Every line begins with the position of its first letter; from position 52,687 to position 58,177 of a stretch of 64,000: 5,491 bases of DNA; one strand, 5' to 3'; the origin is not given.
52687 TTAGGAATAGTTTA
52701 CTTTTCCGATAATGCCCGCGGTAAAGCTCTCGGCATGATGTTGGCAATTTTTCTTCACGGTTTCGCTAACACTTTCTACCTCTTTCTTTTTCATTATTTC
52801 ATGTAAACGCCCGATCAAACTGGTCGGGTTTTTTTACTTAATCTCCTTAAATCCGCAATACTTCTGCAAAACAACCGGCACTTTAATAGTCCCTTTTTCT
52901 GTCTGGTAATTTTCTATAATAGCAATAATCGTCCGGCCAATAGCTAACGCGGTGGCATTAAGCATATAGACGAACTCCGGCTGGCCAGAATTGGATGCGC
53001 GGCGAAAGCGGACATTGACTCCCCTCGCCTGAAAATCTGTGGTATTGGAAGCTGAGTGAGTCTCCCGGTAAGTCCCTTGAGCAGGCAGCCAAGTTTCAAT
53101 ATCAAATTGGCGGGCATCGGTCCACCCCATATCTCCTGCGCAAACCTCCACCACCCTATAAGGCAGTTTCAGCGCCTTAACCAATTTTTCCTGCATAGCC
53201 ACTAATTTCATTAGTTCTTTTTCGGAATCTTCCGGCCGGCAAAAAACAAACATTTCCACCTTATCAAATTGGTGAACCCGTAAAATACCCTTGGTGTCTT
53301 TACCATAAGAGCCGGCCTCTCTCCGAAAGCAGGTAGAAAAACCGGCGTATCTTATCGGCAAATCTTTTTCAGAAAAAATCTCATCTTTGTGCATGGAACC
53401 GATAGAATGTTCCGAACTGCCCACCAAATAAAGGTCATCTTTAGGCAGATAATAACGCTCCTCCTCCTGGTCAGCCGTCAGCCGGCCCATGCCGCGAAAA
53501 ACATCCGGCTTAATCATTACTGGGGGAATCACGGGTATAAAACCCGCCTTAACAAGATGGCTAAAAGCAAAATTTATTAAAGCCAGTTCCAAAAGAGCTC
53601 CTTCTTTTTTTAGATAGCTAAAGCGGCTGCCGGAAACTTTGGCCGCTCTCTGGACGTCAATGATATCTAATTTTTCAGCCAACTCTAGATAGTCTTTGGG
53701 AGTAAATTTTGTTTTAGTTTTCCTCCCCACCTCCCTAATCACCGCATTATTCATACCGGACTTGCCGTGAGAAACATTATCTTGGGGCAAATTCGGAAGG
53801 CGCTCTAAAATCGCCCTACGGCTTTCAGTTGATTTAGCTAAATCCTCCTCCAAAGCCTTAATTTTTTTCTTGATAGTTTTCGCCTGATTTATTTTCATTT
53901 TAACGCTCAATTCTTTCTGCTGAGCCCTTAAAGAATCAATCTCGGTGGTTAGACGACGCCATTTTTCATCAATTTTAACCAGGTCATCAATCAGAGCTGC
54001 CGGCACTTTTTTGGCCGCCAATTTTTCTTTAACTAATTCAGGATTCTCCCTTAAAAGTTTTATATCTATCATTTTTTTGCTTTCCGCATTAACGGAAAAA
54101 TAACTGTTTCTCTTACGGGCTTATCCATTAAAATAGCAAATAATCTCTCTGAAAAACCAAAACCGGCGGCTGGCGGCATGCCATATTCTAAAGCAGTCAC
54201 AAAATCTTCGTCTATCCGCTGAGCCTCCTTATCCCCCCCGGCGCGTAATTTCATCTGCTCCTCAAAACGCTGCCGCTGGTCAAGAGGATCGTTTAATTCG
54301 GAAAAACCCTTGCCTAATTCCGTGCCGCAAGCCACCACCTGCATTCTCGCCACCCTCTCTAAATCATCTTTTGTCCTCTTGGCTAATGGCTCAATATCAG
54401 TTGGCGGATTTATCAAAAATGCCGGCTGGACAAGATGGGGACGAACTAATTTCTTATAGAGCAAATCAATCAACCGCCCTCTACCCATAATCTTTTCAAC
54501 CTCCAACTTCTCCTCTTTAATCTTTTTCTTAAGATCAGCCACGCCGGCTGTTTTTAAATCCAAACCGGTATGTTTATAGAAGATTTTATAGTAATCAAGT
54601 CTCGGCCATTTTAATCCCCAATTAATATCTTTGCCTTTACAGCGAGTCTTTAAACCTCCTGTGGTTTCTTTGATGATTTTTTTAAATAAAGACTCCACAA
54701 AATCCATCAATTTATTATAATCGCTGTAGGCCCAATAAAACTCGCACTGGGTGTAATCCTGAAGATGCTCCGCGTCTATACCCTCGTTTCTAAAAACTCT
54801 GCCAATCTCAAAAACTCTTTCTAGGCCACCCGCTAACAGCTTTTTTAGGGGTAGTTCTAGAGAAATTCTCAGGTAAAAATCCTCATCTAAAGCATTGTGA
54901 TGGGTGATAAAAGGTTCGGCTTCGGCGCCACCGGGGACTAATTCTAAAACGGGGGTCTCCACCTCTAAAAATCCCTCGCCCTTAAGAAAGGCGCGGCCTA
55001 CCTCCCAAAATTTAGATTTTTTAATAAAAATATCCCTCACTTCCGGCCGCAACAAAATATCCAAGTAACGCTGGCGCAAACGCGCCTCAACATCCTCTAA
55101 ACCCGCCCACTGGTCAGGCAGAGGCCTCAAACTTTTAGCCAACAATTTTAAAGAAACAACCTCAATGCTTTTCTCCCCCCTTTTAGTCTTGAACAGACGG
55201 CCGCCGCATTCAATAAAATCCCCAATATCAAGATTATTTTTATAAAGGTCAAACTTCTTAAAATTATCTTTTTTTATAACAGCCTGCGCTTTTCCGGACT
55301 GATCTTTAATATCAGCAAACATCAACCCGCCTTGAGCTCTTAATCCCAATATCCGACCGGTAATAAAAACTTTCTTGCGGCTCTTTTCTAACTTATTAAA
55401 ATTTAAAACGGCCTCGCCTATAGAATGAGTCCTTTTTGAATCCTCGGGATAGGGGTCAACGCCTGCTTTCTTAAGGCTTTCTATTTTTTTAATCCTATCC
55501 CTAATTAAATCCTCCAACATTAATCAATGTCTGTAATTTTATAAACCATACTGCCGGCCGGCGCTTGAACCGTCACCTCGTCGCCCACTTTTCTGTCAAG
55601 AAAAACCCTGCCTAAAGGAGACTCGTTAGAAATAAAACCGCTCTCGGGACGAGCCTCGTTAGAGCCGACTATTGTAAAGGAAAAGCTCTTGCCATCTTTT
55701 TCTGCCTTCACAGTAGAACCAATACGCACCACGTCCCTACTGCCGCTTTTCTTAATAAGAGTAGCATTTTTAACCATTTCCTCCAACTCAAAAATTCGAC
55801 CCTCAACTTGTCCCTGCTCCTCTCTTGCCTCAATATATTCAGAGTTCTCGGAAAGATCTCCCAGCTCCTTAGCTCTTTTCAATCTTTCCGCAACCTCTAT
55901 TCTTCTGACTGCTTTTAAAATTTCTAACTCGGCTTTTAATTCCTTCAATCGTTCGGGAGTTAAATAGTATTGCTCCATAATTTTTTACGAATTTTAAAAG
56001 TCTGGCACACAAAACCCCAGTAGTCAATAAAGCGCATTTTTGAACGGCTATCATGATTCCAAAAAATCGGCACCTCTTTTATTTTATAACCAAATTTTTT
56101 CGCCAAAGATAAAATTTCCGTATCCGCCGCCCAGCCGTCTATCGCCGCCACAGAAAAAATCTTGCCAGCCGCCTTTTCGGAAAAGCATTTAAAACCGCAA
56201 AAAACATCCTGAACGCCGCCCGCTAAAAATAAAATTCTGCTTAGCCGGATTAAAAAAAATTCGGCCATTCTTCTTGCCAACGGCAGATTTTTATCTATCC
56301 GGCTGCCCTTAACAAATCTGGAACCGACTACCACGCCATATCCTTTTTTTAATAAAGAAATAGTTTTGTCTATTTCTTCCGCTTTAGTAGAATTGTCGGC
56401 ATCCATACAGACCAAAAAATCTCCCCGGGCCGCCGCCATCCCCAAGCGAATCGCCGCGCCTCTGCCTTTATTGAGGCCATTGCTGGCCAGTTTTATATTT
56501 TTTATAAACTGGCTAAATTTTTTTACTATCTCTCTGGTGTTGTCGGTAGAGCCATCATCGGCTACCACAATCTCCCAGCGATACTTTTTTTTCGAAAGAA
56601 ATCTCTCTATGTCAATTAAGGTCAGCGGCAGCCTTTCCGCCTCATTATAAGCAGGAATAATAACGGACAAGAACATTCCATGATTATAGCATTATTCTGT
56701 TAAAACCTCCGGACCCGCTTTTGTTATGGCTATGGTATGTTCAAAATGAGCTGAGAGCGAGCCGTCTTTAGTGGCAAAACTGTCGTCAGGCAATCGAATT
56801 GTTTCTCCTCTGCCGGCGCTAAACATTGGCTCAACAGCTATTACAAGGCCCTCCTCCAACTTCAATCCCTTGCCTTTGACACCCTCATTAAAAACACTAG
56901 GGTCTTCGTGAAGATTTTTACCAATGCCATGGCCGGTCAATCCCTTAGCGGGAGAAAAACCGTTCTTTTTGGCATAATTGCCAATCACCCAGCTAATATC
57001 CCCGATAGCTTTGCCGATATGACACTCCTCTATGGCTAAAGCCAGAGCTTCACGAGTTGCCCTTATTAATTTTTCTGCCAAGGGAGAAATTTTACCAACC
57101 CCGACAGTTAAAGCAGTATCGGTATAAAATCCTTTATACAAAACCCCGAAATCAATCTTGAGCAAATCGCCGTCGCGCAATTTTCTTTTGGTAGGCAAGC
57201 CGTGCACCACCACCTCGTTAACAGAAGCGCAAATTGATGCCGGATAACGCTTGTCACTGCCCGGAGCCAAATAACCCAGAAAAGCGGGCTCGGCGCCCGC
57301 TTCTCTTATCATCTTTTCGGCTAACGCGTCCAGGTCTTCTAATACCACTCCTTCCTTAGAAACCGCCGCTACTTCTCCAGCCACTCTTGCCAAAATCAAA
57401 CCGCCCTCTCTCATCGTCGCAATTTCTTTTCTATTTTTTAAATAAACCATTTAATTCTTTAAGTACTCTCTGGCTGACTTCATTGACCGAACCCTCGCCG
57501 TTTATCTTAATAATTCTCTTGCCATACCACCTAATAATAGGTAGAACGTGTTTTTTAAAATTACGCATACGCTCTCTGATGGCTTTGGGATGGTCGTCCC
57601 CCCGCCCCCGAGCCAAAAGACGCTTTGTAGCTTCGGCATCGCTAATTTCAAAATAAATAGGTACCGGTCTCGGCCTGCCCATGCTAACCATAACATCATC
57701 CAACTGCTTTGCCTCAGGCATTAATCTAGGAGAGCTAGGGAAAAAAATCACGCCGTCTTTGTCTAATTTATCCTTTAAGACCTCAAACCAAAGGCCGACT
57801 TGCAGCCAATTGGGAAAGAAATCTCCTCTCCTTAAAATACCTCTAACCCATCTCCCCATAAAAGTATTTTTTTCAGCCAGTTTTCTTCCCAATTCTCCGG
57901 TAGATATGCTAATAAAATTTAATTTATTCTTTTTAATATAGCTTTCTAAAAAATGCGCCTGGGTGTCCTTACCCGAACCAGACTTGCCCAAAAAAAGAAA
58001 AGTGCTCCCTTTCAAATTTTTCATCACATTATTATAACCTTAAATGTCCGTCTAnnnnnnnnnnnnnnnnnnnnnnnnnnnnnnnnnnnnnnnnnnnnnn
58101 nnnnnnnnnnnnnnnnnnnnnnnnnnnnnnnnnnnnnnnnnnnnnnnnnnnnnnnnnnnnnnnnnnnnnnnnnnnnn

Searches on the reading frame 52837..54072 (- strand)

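Call 17: search_protein_families(library=pfam, proteins=[window:52837-54072:-], max_evalue=0.001)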
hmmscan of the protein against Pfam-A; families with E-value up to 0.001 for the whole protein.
window:52837-54072:- (412 aa): 2 families
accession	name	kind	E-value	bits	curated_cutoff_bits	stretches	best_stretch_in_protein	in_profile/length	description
PF00587.30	tRNA-synt_2b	-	5.3e-36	124.8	29.3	1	211-389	8-179/179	tRNA synthetase class II core domain (G, H, P, S and T)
PF02403.27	Seryl_tRNA_N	-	2.1e-20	73.4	28.2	1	1-96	1-108/108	Seryl-tRNA synthetase N-terminal domain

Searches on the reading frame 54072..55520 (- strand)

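Call 17: search_protein_families(library=pfam, proteins=[window:54072-55520:-], max_evalue=0.001)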
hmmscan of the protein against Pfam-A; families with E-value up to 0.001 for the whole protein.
window:54072-55520:- (483 aa): 3 families
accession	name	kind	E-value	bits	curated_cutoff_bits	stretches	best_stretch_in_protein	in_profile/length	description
PF00152.25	tRNA-synt_2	-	1.2e-68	231.9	25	1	144-478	2-307/308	tRNA synthetases class II (D, K and N)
PF01336.31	tRNA_anti-codon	-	2.7e-12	46.9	27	1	51-126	1-74/75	OB-fold nucleic acid binding domain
PF01409.25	tRNA-synt_2d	-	1.1e-05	25.5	19.8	1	235-286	104-157/246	tRNA synthetases class II core domain (F)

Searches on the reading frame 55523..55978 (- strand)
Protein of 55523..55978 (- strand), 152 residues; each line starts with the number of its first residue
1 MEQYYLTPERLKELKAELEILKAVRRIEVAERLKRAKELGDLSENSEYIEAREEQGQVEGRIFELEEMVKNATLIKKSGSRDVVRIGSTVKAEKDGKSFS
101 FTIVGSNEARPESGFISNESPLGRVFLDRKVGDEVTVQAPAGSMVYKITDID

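Call 89: search_protein_families(library=pfam, proteins=[window:55523-55978:-], max_evalue=0.0001)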
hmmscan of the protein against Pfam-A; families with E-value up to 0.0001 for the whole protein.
window:55523-55978:- (152 aa): 2 families
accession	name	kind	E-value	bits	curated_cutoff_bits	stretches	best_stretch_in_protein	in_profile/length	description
PF03449.20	GreA_GreB_N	-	3.1e-24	85.4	24.5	1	5-73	2-70/71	Transcription elongation factor, N-terminal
PF01272.25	GreA_GreB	-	6.9e-24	84.1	26.9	1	81-151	3-75/77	Transcription elongation factor, GreA/GreB, C-term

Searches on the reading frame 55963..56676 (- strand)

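Call 89: search_protein_families(library=pfam, proteins=[window:55963-56676:-], max_evalue=0.0001)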
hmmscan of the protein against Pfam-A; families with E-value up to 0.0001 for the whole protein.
window:55963-56676:- (238 aa): 3 families
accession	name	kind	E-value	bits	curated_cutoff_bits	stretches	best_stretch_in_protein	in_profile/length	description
PF00535.33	Glycos_transf_2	-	2.1e-32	112.8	23.3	1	4-173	1-167/168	Glycosyl transferase family 2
PF10111.15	Glyco_tranf_2_2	-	1.7e-07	31.4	27.3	1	4-109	1-106/276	Glycosyltransferase like family 2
PF13641.12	Glyco_tranf_2_3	-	4.6e-06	27.2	27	1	3-132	3-132/230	Glycosyltransferase like family 2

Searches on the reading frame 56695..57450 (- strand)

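Call 89: search_protein_families(library=pfam, proteins=[window:56695-57450:-], max_evalue=0.0001)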
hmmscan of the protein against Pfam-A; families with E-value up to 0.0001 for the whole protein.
window:56695-57450:- (252 aa): 1 family
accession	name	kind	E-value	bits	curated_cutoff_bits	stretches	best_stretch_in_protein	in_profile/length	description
PF00557.29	Peptidase_M24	-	7.9e-42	143.8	23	1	12-244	2-208/208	Metallopeptidase family M24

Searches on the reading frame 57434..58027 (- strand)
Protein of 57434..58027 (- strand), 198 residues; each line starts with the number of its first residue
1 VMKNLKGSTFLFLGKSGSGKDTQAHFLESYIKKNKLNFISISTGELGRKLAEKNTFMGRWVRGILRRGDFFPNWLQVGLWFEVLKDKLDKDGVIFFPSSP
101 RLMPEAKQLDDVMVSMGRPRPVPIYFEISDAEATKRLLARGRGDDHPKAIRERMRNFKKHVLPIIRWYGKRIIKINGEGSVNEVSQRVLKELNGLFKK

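Call 89: search_protein_families(library=pfam, proteins=[window:57434-58027:-], max_evalue=0.0001)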
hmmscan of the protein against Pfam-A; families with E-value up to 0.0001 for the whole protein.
window:57434-58027:- (198 aa): 3 families
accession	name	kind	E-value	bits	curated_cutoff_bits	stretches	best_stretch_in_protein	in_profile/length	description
PF00406.28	ADK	-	1.2e-18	68.1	26.8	1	13-171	2-149/151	Adenylate kinase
PF13207.12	AAA_17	-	9.6e-07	29.6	27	1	13-151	1-136/136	AAA domain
PF02223.23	Thymidylate_kin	-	6.3e-06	26.4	27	0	124-187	122-184/185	Thymidylate kinase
